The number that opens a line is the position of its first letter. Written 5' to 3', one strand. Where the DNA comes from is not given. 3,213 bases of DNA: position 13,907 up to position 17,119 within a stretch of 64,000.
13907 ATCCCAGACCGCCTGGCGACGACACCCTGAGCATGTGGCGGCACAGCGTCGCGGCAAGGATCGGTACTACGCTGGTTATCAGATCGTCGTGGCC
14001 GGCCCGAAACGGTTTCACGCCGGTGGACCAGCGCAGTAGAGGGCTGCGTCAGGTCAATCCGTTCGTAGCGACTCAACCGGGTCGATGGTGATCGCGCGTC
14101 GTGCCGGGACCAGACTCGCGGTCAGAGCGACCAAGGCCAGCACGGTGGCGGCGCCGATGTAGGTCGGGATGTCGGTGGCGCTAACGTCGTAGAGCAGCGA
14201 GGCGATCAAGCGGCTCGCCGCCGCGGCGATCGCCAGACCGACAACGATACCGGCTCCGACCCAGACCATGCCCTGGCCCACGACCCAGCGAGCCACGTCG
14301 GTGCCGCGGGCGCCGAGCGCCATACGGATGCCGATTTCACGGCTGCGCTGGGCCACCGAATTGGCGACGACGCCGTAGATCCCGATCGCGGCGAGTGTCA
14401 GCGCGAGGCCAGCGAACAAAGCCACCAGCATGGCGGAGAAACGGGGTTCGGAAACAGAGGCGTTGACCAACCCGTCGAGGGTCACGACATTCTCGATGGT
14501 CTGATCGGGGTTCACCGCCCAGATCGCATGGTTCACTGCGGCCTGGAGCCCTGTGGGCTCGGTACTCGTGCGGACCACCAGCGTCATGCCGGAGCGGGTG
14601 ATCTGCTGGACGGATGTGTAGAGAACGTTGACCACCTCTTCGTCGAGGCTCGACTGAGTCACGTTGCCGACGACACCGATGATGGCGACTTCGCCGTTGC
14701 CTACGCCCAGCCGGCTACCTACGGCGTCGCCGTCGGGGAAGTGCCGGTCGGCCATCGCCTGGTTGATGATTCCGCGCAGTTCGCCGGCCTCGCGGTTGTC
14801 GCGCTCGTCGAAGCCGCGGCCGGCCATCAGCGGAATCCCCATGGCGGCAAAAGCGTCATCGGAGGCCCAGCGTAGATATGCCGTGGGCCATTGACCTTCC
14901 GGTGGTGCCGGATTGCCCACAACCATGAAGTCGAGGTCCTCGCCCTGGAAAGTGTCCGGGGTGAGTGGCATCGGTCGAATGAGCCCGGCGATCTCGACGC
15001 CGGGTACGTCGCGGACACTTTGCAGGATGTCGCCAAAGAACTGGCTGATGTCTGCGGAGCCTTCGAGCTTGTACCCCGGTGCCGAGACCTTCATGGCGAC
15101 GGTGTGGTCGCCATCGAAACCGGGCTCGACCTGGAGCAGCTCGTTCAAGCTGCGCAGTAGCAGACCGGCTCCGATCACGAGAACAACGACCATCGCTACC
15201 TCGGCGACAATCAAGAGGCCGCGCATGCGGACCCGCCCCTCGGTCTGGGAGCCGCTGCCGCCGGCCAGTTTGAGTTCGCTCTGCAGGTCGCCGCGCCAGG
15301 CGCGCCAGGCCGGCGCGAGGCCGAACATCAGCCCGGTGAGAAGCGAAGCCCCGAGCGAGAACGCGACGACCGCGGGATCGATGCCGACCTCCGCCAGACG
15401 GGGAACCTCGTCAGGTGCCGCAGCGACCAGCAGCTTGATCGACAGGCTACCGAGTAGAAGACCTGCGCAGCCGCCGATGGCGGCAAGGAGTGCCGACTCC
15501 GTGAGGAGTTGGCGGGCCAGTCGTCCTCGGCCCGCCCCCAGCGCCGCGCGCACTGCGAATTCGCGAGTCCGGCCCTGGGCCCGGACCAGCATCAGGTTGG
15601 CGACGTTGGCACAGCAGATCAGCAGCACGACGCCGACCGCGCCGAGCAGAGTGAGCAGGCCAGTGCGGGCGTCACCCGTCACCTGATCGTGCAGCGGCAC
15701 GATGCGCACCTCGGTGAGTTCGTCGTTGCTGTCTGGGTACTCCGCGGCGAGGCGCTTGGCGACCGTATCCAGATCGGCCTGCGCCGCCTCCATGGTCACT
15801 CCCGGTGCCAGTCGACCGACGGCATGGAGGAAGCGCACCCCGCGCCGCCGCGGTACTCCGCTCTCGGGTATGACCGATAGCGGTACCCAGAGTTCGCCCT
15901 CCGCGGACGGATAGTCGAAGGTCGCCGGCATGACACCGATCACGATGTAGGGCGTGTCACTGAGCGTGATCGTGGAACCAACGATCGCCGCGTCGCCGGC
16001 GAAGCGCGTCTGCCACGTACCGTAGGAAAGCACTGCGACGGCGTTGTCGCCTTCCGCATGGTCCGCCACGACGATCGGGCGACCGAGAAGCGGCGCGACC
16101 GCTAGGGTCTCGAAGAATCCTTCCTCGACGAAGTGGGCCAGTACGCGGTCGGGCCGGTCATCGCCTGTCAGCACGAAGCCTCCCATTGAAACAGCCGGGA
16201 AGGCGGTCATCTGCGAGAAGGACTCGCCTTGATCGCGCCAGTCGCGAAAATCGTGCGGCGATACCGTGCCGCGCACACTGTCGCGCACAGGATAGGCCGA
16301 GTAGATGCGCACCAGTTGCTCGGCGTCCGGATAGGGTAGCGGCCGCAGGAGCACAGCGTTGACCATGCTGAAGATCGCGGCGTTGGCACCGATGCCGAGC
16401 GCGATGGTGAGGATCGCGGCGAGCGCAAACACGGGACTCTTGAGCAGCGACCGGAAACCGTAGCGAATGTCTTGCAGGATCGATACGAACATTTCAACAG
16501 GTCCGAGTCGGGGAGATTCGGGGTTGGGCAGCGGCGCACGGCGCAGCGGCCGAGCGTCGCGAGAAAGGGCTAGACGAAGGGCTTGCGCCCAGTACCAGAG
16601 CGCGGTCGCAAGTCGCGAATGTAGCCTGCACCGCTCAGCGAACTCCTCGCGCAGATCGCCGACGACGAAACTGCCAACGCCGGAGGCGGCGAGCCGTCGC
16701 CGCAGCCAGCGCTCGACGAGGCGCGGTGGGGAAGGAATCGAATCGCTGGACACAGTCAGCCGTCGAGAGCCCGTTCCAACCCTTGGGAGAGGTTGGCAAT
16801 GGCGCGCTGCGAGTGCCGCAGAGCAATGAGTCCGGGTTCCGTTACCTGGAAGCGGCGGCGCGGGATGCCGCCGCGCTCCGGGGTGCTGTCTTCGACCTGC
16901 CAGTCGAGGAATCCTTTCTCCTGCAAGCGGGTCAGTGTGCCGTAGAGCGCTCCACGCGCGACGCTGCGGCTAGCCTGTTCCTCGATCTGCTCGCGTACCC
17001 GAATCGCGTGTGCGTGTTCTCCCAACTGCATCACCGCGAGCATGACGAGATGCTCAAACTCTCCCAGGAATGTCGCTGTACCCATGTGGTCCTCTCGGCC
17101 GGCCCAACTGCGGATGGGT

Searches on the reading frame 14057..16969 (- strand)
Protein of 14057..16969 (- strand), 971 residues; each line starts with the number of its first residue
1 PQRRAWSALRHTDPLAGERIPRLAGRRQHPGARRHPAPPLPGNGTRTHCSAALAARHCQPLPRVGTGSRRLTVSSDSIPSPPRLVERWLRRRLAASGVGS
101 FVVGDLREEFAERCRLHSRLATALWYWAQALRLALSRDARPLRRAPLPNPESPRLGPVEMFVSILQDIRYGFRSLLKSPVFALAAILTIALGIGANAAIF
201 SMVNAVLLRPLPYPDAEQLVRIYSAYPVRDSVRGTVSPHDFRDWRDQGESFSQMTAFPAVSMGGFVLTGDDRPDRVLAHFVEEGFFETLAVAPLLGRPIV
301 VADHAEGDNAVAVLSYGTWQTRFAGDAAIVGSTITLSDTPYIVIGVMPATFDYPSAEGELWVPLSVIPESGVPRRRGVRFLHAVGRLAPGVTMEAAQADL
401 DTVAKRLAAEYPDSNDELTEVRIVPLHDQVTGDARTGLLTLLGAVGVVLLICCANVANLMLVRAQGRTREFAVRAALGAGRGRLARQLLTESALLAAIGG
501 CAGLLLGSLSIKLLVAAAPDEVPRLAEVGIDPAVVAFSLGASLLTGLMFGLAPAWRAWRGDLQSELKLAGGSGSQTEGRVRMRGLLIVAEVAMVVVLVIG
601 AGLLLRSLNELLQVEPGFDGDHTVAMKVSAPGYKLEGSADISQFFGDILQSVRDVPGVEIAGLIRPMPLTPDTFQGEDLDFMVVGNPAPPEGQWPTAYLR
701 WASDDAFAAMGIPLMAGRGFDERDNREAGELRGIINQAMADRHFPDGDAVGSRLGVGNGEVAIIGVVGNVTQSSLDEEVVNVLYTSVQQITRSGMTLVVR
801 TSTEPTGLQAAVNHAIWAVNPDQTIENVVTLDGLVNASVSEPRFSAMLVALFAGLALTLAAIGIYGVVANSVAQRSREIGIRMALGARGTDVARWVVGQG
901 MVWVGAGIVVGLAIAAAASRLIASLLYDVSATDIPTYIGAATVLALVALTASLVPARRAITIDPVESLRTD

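Call 27: search_protein_families(library=pfam, proteins=[window:14057-16969:-], max_evalue=0.0001)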
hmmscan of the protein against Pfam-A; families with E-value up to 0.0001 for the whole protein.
window:14057-16969:- (971 aa): 2 families
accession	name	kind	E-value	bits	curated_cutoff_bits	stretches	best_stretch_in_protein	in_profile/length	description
PF12704.14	MacB_PCD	-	1.8e-30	107.2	27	2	183-402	2-206/207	MacB-like periplasmic core domain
PF02687.27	FtsX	-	1.2e-25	90.3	25.5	2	444-558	3-116/120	FtsX-like permease C-terminal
